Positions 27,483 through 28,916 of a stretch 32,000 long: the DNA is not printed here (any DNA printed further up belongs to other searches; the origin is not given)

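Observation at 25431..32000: Non-canonical System I cytochrome c maturation operon: ccmE(Cys)-F-H(5-Cys)-X-Y-A-B-C-D with two embedded unknown genes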

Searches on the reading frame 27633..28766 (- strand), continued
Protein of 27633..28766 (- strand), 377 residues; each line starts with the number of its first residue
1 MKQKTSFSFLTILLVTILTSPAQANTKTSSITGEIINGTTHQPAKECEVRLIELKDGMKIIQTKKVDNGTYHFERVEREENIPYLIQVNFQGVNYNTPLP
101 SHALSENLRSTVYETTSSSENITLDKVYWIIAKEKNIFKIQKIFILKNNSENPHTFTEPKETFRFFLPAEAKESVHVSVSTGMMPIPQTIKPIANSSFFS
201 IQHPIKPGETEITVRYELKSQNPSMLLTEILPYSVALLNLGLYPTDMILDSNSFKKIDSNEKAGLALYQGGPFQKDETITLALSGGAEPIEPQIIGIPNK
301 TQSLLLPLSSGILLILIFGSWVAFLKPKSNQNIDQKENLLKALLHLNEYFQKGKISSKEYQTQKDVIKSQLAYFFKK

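Call 28: fold_search(model_id=the predicted structure, library=pdb)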
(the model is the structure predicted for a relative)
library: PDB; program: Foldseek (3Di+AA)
matches with E <= 10: 1727; with E <= 0.001: 106
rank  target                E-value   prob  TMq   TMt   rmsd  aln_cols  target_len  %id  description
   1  8pn9_E                2.5e-07  1.00  0.30  0.22  30.1       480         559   10  Structure of human oligosaccharyltransferase OST-A complex bound to NGI-1 (released 2024-05-08)
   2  6s7o_E                1.0e-06  1.00  0.30  0.22  30.3       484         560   11  Cryo-EM structure of human oligosaccharyltransferase complex OST-A (released 2019-12-18)
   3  8b6l_O                1.0e-06  1.00  0.31  0.21  30.2       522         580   10  Subtomogram average of the human Sec61-TRAP-OSTA-translocon (released 2022-12-07)
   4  3qnf_A                4.8e-06  1.00  0.27  0.16   6.7       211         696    8  Crystal structure of the open state of human endoplasmic reticulum aminopeptidase 1 ERAP1 (released 2011-02-23)
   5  6ezn_A                5.7e-06  1.00  0.28  0.25  25.1       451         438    9  Cryo-EM structure of the yeast oligosaccharyltransferase (OST) complex (released 2018-01-17)
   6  2yd0_A                6.7e-06  1.00  0.29  0.14   5.9       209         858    8  Crystal structure of the soluble domain of human endoplasmic reticulum aminopeptidase 1 ERAP1 (released 2011-04-13)
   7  6s7t_E                7.1e-06  1.00  0.29  0.26  27.6       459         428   11  Cryo-EM structure of human oligosaccharyltransferase complex OST-B (released 2019-12-18)
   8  6ryf_A                8.0e-06  1.00  0.27  0.13   6.5       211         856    9  High-resolution crystal structure of ERAP1 in complex with 15mer phosphinic peptide (released 2019-12-18)
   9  5mj6_B                8.0e-06  1.00  0.25  0.13   7.7       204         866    8  Ligand-induced conformational change of Insulin-regulated aminopeptidase: insights on catalytic mechanism and active s (released 2017-04-05)
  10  8sw0                  8.4e-06  1.00  0.27  0.13   6.5       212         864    8  Puromycin sensitive aminopeptidase (released 2023-07-26)
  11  5mj6_A                9.9e-06  1.00  0.24  0.12   8.2       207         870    8  Ligand-induced conformational change of Insulin-regulated aminopeptidase: insights on catalytic mechanism and active s (released 2017-04-05)
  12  6fpy_B                1.5e-05  1.00  0.32  0.21   6.5       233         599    9  Inter-alpha-inhibitor heavy chain 1, wild type (released 2019-02-27)
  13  6fpz_A                1.7e-05  1.00  0.32  0.21   6.4       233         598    9  Inter-alpha-inhibitor heavy chain 1, D298A (released 2019-02-27)
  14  6ydx_B                2.0e-05  1.00  0.27  0.14   7.2       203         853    9  Insulin-regulated aminopeptidase complexed with a macrocyclic peptidic inhibitor (released 2020-07-22)
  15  4p8q_A                2.0e-05  1.00  0.26  0.13   7.5       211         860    7  Crystal Structure of Human Insulin Regulated Aminopeptidase with Alanine in Active Site (released 2014-12-03)
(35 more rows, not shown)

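Call 33: find_homologous_proteins(query=A1, max_evalue=0.001)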
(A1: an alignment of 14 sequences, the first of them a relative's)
Query A1 (14 sequences) (377 aa, profile of the alignment): 293 proteins with E <= 0.001 among 8000 candidates; the best 120 are listed.
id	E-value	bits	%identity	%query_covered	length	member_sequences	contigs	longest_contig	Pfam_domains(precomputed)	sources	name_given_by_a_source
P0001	1.2e-150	520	100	100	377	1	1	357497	-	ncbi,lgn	-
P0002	3.9e-147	508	73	98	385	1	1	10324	-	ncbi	-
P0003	4.8e-146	504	43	99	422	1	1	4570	-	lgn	-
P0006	1.6e-144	499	38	97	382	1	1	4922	-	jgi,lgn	-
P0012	1.3e-102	362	25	54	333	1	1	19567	PF13620.13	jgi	jgi:hypothetical protein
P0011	1.3e-102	362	27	59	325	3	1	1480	PF13620.13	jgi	jgi:hypothetical protein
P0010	2.1e-102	361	28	54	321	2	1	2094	PF13620.13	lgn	-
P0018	2.1e-100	354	29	54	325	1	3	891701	PF13620.13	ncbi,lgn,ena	-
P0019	2.5e-100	354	27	54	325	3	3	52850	PF13620.13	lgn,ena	-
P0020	4.0e-100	353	26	58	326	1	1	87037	PF13620.13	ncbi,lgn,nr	ncbi:MAG TPA: hypothetical protein VEV17_23755 [Bryobacteraceae bacterium]|nr:hypothetical protein [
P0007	9.6e-100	352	27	77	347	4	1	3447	-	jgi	jgi:hypothetical protein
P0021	1.1e-97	345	28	54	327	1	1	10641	PF13620.13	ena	-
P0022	1.1e-97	345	29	54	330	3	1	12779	PF13620.13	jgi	jgi:hypothetical protein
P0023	1.9e-97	345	28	59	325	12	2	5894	PF13620.13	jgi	jgi:hypothetical protein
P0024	5.9e-97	343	29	73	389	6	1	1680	PF13620.13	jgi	jgi:hypothetical protein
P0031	2.3e-95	338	27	58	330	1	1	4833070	PF13620.13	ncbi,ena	-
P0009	2.9e-95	337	21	67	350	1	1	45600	-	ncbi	-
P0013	4.1e-95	337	23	93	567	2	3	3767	PF13620.13,PF13442.12,PF00034.27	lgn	-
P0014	1.7e-92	328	26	54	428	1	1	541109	-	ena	-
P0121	1.3e-86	309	26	75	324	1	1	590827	PF13620.13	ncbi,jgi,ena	jgi:hypothetical protein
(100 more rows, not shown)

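Call 35: find_encoding_contigs(protein=P0031, flank=9000, max_places=2)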
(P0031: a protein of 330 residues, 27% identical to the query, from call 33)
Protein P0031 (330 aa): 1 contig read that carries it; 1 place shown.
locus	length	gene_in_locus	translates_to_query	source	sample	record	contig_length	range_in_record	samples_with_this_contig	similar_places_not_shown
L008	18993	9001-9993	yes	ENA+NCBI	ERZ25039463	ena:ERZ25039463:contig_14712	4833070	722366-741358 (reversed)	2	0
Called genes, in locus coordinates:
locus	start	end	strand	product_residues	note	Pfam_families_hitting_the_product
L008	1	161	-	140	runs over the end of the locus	PF00177:Ribosomal_S7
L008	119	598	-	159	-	PF00164:Ribosom_S12_S23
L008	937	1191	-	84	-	PF07927:HicA_toxin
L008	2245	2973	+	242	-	PF04389:Peptidase_M28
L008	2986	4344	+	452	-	PF00903:Glyoxalase, PF07228:SpoIIE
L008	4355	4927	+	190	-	PF07638:Sigma70_ECF (weak), PF04542:Sigma70_r2, PF08281:Sigma70_r4_2, PF04545:Sigma70_r4, PF13384:HTH_23 (weak)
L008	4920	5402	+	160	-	-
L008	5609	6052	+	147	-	PF03100:CcmE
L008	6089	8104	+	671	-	PF01578:Cytochrom_C_asm, PF16327:CcmF_C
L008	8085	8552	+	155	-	-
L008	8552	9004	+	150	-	-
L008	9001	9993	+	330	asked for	PF13620:CarboxypepD_reg (faint)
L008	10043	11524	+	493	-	-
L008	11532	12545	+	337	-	PF00990:GGDEF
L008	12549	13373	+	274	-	PF00106:adh_short, PF02719:Polysacc_synt_2 (weak), PF08659:KR (weak), PF13561:adh_short_C2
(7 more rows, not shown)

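Call 36: find_encoding_contigs(protein=P0121, flank=9000, max_places=2)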
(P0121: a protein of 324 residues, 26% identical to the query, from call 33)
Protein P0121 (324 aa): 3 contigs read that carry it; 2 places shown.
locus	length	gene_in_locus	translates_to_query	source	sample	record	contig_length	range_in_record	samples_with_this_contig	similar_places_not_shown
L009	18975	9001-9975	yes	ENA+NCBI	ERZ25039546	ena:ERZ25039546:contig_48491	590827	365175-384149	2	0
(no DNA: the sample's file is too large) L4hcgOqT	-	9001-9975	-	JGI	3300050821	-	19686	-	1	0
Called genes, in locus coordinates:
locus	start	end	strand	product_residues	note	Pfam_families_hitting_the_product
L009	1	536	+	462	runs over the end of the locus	PF00364:Biotin_lipoyl, PF25997:BSH_YhbJ (faint), PF02817:E3_binding, PF00198:2-oxoacid_dh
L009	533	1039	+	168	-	PF07609:DUF1572, PF04978:MST, PF12867:DinB_2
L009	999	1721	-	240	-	PF05985:EutC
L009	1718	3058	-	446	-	PF06751:EutB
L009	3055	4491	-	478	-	PF00324:AA_permease, PF13520:AA_permease_2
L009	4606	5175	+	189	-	PF07638:Sigma70_ECF (weak), PF04542:Sigma70_r2, PF08281:Sigma70_r4_2, PF04545:Sigma70_r4, PF13384:HTH_23 (weak)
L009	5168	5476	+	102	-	-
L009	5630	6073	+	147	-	PF03100:CcmE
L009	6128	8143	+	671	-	PF01578:Cytochrom_C_asm, PF16327:CcmF_C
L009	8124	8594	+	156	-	PF03918:CcmH (weak)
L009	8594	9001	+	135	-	PF16189:Creatinase_N_2 (weak)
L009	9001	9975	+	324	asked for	PF13620:CarboxypepD_reg (faint)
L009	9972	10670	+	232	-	PF00005:ABC_tran, PF13304:AAA_21 (weak)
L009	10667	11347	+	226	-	PF01061:ABC2_membrane, PF03379:CcmB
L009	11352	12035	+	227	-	PF01578:Cytochrom_C_asm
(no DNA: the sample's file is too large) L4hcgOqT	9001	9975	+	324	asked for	PF13620:CarboxypepD_reg (faint)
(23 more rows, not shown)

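Call 40: search_protein_representatives(alignment_id=A1)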
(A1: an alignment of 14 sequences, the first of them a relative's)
Query: 14 sequences, 377 profile positions. Proteins with E-value up to 0.001 (for the whole library): 6871; up to 1e-10: 4570; up to 1e-30: 1328. The best 150 are listed.
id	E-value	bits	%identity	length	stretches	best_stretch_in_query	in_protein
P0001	4.0e-151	519.5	-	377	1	1-377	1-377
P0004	1.6e-143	494.5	-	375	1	7-377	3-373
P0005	1.3e-139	481.7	-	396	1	5-377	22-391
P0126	1.2e-138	478.4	-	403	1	1-377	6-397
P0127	1.0e-136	472.1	-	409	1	7-376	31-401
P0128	2.4e-86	306.3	-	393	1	10-372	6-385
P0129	5.7e-81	288.6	-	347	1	21-335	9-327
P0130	6.1e-79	282.0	-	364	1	11-337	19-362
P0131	6.4e-77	275.3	-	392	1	1-376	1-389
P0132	2.8e-76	273.2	-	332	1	18-332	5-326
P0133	4.7e-76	272.4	-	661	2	29-376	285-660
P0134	8.3e-76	271.6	-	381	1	11-328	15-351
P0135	1.9e-75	270.5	-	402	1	11-377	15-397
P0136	1.6e-74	267.4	-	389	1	11-375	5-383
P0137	5.4e-74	265.7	-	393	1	1-377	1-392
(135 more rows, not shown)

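Call 44: search_solved_structures(query=A1, max_evalue=1)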
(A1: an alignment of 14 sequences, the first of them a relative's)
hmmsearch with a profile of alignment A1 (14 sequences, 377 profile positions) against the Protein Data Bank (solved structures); distinct sequences matched with E-value up to 1: 2.
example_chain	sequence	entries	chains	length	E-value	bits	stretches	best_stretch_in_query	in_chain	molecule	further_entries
2igl_A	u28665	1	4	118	0.29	13.1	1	26-70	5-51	Transthyretin-like protein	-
2g2n_A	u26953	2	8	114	0.64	12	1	27-70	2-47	Transthyretin-like protein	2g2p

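Call 46: find_related_loci(query=A6, collection=genome_contigs, flank=8000)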
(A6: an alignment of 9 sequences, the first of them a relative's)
Query A6 (377 aa) in genome_contigs; peptide patterns used: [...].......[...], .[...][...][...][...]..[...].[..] (x = any residue, [..] = any of these).
232 stretches matched a pattern; 188 encode a relative of the query (tblastn E <= 1e-3); the best 80 are kept; 80 distinct loci.
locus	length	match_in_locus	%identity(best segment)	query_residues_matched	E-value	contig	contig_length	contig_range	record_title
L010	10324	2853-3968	73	6-376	9e-179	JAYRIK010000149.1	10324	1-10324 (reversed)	MAG: Candidatus Auribacterota bacterium isolate SZ_szas25bin.51 k141_828147, whole genome shotgun sequence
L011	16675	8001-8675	29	2-223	5e-28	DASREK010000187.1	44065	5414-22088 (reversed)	MAG TPA_asm: Bryobacterales bacterium isolate SMAG_U10004 k141_425407, whole genome shotgun sequence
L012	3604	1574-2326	27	13-269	1e-23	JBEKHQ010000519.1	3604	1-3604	MAG: Bryobacteraceae bacterium isolate SPRUCE 280 SPRUCE_280_519, whole genome shotgun sequence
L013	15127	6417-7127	24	29-269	6e-23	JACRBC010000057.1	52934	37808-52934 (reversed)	MAG: Candidatus Solibacter usitatus isolate NC_groundwater_1610_Pr3_B-0.1um_66_38 SR-2_scaffold_141_1429692, whole genom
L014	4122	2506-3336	27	29-294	1e-22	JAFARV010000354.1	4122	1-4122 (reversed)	MAG: Acidobacteriaceae bacterium isolate CP_BM_ER_R8_1 BM_ER_R8_k147_790335, whole genome shotgun sequence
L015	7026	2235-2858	29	9-222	2e-22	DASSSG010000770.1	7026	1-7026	MAG TPA_asm: Bryobacteraceae bacterium isolate SMAG_U509 k141_1011769, whole genome shotgun sequence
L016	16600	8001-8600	30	33-231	3e-22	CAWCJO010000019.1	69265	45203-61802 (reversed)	MAG: Bryobacterales bacterium isolate MFD09603.bin.2.231 genome assembly, contig: contig_57253, whole genome shotgun seq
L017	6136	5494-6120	30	13-223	7e-22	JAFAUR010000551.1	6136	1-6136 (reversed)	MAG: Acidobacteriaceae bacterium isolate CP_BM_RX_15 BM_RX_k147_9671859, whole genome shotgun sequence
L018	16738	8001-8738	26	6-264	8e-22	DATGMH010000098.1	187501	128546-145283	MAG TPA_asm: Bryobacteraceae bacterium isolate SMAG_U9907 k141_100216, whole genome shotgun sequence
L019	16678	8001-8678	26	1-231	1e-21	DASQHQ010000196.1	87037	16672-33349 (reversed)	MAG TPA_asm: Bryobacteraceae bacterium isolate SMAG_U11837 k141_115626, whole genome shotgun sequence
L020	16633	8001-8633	27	9-223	1e-21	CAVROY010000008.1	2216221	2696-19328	MAG: uncultured Acidobacteriaceae bacterium isolate MFD09603.bin.2.235 genome assembly, contig: contig_666, whole genome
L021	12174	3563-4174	31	29-231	1e-21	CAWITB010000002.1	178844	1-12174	MAG: Bryobacterales bacterium isolate MFD09603.bin.2.34 genome assembly, contig: contig_11555, whole genome shotgun sequ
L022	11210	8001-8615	28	28-231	2e-21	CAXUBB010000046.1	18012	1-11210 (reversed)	MAG TPA_asm: uncultured Bryobacteraceae bacterium isolate public_SRR14722098_metawrap_bin.3 genome assembly, contig: pub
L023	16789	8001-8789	28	29-285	4e-21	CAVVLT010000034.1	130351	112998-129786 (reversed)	MAG: Bryobacterales bacterium isolate MFD04780.bin.1.63 genome assembly, contig: contig_49950, whole genome shotgun sequ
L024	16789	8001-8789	25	29-289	5e-21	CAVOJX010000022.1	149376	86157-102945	MAG: Bryobacterales bacterium isolate MFD00082.bin.2.13 genome assembly, contig: contig_4078, whole genome shotgun seque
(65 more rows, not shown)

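Call 65: find_related_loci(query=A9, collection=metagenome_contigs, flank=8000)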
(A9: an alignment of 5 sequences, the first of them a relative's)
Query A9 (392 aa) in metagenome_contigs; peptide patterns used: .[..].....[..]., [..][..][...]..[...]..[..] (x = any residue, [..] = any of these).
221 stretches matched a pattern; 1 encode a relative of the query (tblastn E <= 1e-3); 1 distinct loci.
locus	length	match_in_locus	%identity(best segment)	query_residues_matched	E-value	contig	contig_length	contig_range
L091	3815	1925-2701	26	27-295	6e-16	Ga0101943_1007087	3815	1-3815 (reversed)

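Call 72: search_protein_families(library=pfam, proteins=[L001:3086-6412:-, L001:1-2929:-], max_evalue=0.00001)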
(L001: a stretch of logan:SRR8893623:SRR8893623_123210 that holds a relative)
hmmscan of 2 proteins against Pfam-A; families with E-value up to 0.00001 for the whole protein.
L001:3086-6412:- (1108 aa): 0 families

L001:1-2929:- (976 aa): 0 families

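Call 79: list_cluster_members(proteins=[P0001, P0015, P0002, P0009, P0014])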
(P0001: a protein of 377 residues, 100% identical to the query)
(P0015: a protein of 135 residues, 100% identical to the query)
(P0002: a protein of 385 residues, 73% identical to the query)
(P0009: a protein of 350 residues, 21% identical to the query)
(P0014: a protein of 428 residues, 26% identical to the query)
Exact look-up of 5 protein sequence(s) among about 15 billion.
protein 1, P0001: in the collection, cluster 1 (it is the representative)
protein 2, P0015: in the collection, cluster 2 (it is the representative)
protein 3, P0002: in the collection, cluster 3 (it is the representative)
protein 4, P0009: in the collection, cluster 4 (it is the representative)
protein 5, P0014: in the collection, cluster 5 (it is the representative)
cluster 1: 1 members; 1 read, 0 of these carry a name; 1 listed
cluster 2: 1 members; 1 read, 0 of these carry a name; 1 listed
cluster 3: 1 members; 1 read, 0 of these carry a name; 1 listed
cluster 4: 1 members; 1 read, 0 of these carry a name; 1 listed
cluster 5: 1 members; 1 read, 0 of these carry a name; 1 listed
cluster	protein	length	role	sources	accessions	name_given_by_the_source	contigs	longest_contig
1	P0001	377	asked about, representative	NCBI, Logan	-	-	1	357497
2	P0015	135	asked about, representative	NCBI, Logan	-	-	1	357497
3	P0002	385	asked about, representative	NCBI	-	-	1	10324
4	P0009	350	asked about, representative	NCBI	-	-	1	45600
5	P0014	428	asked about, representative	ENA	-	-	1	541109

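Call 86: find_encoding_contigs(protein=P0013, flank=5000, max_places=3)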
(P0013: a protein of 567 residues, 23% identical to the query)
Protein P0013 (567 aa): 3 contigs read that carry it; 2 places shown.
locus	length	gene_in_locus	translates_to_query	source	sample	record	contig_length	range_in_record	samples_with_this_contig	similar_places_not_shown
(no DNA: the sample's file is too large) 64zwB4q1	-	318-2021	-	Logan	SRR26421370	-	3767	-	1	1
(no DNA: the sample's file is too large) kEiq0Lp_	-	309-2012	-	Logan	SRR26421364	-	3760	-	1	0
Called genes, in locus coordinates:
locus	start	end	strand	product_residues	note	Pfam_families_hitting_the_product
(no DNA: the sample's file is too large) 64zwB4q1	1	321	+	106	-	?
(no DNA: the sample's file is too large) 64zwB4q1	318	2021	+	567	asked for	PF00034:Cytochrom_C, PF13442:Cytochrome_CBB3, PF13620:CarboxypepD_reg (weak)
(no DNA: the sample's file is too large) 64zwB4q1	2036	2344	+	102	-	-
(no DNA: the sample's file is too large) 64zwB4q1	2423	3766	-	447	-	?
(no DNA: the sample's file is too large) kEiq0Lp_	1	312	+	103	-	?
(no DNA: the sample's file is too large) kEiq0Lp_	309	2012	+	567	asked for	PF00034:Cytochrom_C, PF13442:Cytochrome_CBB3, PF13620:CarboxypepD_reg (weak)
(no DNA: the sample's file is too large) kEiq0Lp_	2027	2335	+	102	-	-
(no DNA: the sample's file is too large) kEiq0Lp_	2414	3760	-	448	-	?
